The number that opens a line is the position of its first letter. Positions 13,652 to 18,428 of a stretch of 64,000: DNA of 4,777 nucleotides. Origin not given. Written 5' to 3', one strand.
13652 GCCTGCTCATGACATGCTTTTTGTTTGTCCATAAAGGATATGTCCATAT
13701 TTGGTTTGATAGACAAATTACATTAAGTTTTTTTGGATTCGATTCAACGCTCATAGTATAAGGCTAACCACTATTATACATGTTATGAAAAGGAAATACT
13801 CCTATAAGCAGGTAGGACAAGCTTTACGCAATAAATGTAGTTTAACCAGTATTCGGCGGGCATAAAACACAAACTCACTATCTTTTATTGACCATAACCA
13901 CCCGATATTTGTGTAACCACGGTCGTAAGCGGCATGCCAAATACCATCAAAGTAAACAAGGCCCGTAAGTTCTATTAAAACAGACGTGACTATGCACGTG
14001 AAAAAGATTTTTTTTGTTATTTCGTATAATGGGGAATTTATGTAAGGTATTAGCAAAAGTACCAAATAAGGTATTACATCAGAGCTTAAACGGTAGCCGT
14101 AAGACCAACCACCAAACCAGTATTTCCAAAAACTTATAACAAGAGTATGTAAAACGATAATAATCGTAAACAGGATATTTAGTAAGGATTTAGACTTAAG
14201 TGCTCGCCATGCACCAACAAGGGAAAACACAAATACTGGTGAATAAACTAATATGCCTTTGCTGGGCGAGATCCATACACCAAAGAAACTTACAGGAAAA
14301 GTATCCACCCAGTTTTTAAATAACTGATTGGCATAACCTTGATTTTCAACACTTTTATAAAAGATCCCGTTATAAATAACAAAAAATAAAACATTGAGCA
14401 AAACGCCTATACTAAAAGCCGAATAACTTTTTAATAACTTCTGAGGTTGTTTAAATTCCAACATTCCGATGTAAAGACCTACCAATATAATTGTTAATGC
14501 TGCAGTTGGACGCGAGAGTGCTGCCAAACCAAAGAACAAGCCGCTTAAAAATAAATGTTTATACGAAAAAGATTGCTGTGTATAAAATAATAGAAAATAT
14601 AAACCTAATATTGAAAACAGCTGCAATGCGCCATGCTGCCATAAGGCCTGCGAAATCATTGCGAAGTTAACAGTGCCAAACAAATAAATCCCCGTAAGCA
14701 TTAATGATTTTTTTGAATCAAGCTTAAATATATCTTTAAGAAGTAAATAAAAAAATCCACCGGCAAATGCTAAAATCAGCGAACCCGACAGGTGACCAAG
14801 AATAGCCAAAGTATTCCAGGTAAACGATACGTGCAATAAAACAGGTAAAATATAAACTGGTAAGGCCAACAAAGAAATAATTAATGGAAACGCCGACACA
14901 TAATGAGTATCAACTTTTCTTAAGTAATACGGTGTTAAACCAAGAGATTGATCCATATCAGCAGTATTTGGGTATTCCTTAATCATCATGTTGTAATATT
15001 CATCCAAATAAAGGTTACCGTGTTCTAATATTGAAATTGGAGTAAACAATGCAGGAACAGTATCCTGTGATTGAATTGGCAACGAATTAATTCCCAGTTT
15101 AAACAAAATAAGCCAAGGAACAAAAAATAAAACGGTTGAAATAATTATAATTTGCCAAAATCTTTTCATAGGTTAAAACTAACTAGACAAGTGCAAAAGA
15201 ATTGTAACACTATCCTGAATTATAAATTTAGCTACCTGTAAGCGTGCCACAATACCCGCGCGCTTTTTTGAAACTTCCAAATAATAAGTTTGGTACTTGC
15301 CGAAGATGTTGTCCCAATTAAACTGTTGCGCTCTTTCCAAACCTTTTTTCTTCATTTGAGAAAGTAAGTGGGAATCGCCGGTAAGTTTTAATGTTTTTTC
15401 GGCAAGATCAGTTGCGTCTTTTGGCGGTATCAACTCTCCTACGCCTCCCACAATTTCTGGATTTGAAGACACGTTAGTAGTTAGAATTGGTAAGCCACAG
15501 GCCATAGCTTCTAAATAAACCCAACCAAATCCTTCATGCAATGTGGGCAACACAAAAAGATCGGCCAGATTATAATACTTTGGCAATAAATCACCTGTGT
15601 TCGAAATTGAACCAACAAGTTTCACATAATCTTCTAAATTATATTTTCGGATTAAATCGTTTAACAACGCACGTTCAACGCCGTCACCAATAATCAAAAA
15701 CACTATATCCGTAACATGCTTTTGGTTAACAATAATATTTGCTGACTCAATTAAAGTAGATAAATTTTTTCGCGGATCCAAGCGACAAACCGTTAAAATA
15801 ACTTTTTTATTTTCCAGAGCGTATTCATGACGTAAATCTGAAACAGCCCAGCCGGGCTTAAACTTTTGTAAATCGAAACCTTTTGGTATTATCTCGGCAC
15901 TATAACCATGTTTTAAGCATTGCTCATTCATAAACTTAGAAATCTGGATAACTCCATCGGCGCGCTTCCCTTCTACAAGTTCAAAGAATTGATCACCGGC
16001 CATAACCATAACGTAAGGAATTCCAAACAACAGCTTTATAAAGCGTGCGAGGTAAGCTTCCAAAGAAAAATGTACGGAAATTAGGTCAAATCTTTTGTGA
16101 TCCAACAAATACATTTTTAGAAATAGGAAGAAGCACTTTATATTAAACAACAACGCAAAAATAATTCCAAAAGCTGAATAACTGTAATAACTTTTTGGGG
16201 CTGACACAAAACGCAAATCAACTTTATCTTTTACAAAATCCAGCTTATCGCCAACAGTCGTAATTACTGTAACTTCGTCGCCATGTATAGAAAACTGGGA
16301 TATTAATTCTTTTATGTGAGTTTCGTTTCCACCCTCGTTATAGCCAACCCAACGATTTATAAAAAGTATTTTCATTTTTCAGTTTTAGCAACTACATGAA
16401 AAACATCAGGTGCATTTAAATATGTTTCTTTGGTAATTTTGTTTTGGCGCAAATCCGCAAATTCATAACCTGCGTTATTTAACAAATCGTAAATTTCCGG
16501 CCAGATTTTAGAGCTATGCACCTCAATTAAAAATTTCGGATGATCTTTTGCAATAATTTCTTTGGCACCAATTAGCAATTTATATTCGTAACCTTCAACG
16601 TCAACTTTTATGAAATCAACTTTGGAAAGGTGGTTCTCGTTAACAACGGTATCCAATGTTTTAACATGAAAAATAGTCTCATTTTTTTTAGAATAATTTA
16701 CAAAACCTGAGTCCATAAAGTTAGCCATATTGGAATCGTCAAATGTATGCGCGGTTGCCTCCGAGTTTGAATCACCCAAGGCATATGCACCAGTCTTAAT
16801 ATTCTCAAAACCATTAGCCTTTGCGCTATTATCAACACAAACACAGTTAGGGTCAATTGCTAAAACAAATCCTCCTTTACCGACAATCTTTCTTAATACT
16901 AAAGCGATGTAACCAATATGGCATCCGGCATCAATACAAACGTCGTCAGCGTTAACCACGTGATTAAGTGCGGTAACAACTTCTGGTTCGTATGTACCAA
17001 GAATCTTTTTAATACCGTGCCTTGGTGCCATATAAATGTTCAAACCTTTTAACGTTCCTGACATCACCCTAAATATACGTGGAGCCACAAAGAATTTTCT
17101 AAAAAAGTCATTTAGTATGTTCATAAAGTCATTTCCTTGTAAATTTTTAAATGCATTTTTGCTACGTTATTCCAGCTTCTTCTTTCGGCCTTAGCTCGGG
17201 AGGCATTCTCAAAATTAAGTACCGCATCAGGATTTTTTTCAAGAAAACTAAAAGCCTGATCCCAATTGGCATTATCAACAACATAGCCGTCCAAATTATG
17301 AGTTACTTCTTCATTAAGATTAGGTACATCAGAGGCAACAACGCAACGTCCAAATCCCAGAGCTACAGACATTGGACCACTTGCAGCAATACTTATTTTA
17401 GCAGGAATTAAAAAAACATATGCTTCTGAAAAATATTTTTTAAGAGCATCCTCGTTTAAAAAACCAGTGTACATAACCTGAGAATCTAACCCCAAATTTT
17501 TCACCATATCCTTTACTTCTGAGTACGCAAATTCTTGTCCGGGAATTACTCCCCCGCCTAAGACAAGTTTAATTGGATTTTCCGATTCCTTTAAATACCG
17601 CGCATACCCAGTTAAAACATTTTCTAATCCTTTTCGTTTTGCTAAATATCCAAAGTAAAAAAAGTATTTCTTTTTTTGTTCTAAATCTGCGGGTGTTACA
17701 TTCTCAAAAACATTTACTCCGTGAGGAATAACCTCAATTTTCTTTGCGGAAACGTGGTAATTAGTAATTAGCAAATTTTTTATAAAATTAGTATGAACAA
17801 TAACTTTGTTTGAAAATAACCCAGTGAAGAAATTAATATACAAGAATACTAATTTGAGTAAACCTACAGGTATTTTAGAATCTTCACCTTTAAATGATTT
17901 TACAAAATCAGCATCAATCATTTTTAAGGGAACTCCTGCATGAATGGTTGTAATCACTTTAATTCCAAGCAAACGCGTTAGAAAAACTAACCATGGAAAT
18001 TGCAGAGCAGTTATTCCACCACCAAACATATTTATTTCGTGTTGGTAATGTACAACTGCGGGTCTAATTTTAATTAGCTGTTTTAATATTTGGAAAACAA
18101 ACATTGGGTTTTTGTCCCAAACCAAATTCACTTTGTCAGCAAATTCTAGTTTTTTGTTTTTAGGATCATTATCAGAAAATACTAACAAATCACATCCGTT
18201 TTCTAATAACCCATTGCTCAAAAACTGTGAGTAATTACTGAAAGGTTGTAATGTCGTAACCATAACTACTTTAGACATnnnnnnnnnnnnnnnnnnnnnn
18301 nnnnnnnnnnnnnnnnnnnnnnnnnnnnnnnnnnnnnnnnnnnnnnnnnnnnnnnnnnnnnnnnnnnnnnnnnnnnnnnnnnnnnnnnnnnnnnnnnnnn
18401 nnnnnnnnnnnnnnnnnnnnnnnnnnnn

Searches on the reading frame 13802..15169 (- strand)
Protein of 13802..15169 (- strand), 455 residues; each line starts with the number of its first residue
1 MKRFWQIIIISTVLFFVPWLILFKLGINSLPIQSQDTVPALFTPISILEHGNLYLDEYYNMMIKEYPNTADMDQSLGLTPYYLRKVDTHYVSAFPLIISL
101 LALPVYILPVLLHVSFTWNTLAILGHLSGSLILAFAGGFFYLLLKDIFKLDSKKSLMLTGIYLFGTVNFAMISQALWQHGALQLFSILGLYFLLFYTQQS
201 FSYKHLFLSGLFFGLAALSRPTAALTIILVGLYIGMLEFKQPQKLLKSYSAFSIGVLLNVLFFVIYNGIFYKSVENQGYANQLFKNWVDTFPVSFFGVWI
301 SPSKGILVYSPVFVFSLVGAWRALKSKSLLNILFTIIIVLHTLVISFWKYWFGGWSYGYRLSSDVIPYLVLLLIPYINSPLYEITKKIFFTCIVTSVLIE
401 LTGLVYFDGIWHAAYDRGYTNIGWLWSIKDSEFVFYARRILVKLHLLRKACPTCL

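Call 7: search_protein_families(library=pfam, proteins=[window:13802-15169:-], max_evalue=0.001)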
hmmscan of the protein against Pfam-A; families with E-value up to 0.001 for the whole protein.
window:13802-15169:- (455 aa): 0 families

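Call 35: search_protein_families(library=pfam, proteins=[window:13802-15169:-], max_evalue=0.1)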
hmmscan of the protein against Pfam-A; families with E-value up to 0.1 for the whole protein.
window:13802-15169:- (455 aa): 0 families

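Call 47: find_homologous_proteins(query=window:13802-15169:-, max_evalue=0.00001)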
Query window:13802-15169:- (455 aa): 422 proteins with E <= 0.00001 among 8000 candidates; the best 120 are listed.
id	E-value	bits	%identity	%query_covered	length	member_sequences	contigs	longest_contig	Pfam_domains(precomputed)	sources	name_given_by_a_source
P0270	1.4e-296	1002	100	100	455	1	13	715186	-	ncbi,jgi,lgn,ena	-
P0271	1.2e-184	633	61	100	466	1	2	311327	-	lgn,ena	-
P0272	1.1e-160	554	54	100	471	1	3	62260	-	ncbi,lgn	-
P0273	9.7e-160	551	54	99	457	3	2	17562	-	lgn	-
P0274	1.2e-159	551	54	100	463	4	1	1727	-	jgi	jgi:hypothetical protein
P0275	1.6e-158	547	55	100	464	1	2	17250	-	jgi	jgi:hypothetical protein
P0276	2.3e-158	546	57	100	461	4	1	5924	PF13231.13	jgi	jgi:hypothetical protein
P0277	1.1e-157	544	56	100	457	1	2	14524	-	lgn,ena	-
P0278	1.5e-157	544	55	100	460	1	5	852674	PF13231.13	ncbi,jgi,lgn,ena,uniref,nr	ncbi:hypothetical protein A2619_04765 [candidate division WWE3 bacterium RIFOXYD1_FULL_39_9]|uniref:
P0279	2.7e-157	543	54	99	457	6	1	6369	PF13231.13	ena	-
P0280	6.1e-157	542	54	100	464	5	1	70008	-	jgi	-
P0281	6.8e-157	542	54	99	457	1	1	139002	PF13231.13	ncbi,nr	ncbi:MAG: hypothetical protein KatS3mg101_0337 [Patescibacteria group bacterium]|nr:MAG: hypothetica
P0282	1.1e-156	541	54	100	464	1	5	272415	-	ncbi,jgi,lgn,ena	jgi:hypothetical protein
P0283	1.5e-156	540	55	100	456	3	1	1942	PF13231.13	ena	-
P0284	2.4e-156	540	55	99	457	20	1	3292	PF13231.13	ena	-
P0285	4.0e-156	539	53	99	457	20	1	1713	PF13231.13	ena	-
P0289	4.8e-155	535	55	99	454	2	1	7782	PF13231.13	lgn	-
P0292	9.5e-155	534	54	99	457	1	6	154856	PF13231.13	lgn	-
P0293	1.2e-154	534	55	100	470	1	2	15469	PF13231.13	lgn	-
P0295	3.7e-154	532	52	99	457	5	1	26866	PF13231.13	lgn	-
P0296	3.8e-154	532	53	100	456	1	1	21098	PF13231.13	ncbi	ncbi:glycosyltransferase family 39 protein [Patescibacteria group bacterium]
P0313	2.3e-150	520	51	100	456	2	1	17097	PF13231.13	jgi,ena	-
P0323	2.1e-148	514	52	100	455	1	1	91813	PF13231.13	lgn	-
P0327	1.3e-147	511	49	100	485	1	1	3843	PF13231.13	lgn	-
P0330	5.5e-147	509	52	100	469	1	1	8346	PF13231.13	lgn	-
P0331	5.8e-147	509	51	100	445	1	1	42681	PF13231.13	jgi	jgi:hypothetical protein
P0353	1.5e-143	498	51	100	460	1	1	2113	PF13231.13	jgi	-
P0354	1.9e-143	497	50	99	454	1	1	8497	PF13231.13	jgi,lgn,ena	-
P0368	5.1e-141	489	49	100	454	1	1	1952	PF13231.13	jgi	jgi:hypothetical protein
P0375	3.3e-140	487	50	98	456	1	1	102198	PF13231.13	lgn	-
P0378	1.3e-139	485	53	97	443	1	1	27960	PF13231.13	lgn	-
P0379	2.9e-139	483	48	99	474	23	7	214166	PF13231.13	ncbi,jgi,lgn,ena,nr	ncbi:MAG TPA: glycosyltransferase family 39 protein [bacterium]|nr:glycosyltransferase family 39 pro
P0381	3.3e-139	483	47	100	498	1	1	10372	PF13231.13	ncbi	-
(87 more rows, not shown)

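Call 88: search_protein_families(library=ncbifam, proteins=[window:13802-15169:-], max_evalue=0.00001)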
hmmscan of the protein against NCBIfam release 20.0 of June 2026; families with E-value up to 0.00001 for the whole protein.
window:13802-15169:- (455 aa): 1 family
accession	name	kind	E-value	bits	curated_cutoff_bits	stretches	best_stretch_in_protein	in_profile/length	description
NF047440.1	LA3751_2_3_fam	subfamily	1.6e-15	56.9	200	1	68-406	52-388/460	LA_3751/LA_3752 family putative glycosyltransferase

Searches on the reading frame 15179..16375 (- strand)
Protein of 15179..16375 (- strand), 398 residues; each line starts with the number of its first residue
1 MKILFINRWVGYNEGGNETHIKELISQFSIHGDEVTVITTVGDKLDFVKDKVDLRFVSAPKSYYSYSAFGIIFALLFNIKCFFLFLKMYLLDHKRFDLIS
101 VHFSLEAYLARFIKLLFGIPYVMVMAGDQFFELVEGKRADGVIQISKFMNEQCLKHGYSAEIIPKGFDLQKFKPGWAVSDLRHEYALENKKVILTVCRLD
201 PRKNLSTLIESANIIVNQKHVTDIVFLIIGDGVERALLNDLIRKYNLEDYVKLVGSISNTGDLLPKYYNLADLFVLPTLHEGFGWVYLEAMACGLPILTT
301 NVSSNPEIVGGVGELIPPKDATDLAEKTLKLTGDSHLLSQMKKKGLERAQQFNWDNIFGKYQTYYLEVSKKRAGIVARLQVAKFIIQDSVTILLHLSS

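Call 8: search_protein_families(library=pfam, proteins=[window:15179-16375:-], max_evalue=0.001)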
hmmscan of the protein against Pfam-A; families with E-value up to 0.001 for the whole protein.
window:15179-16375:- (398 aa): 5 families
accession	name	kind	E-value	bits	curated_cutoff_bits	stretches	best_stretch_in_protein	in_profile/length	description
PF00534.26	Glycos_transf_1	-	1.3e-34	119.7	26.4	1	187-346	11-170/172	Glycosyl transferases group 1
PF13692.12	Glyco_trans_1_4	-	2.2e-32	112.7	27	1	191-333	2-141/142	Glycosyl transferases group 1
PF13439.12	Glyco_transf_4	-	1.4e-08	35.4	28.5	1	15-170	2-169/170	Glycosyltransferase Family 4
PF20706.3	GT4-conflict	-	1e-07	31.7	26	1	164-303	169-314/385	Family 4 Glycosyltransferase in conflict systems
PF13579.12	Glyco_trans_4_4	-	0.00028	21.7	29.7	0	15-129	1-105/158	Glycosyl transferase 4-like domain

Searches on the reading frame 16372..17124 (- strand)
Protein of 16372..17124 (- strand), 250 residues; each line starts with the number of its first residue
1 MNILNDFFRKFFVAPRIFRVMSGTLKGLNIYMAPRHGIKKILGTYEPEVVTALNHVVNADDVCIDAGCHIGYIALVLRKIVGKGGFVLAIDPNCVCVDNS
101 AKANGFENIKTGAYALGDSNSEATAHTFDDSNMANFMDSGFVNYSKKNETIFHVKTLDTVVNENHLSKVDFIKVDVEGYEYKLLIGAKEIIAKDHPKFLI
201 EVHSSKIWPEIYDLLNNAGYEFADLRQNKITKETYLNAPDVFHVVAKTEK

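Call 8: search_protein_families(library=pfam, proteins=[window:16372-17124:-], max_evalue=0.001)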
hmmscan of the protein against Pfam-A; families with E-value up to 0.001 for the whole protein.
window:16372-17124:- (250 aa): 1 family
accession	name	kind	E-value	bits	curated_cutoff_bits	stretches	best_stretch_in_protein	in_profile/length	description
PF05050.19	Methyltransf_21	-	2.4e-19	70.5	22.7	1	65-222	1-173/173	Methyltransferase FkbM domain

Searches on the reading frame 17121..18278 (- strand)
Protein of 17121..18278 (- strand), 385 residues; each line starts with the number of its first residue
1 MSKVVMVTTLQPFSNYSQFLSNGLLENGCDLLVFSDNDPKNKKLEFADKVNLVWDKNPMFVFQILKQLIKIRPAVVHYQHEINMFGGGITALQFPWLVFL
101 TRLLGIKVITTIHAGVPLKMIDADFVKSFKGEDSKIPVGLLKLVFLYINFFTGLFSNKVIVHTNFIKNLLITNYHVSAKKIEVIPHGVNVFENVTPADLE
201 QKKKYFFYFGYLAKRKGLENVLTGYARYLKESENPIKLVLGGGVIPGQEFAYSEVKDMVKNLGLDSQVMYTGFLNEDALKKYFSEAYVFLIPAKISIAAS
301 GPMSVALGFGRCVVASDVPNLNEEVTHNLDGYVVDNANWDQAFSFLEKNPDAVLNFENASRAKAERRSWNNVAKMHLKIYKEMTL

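Call 8: search_protein_families(library=pfam, proteins=[window:17121-18278:-], max_evalue=0.001)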
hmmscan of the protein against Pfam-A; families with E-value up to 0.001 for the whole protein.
window:17121-18278:- (385 aa): 3 families
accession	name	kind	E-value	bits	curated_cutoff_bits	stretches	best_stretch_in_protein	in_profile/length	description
PF00534.26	Glycos_transf_1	-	4.6e-18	65.8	26.4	1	199-342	11-148/172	Glycosyl transferases group 1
PF13439.12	Glyco_transf_4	-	9e-15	55.5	28.5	1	20-189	11-167/170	Glycosyltransferase Family 4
PF13692.12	Glyco_trans_1_4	-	6e-13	49.7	27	1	204-342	2-131/142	Glycosyl transferases group 1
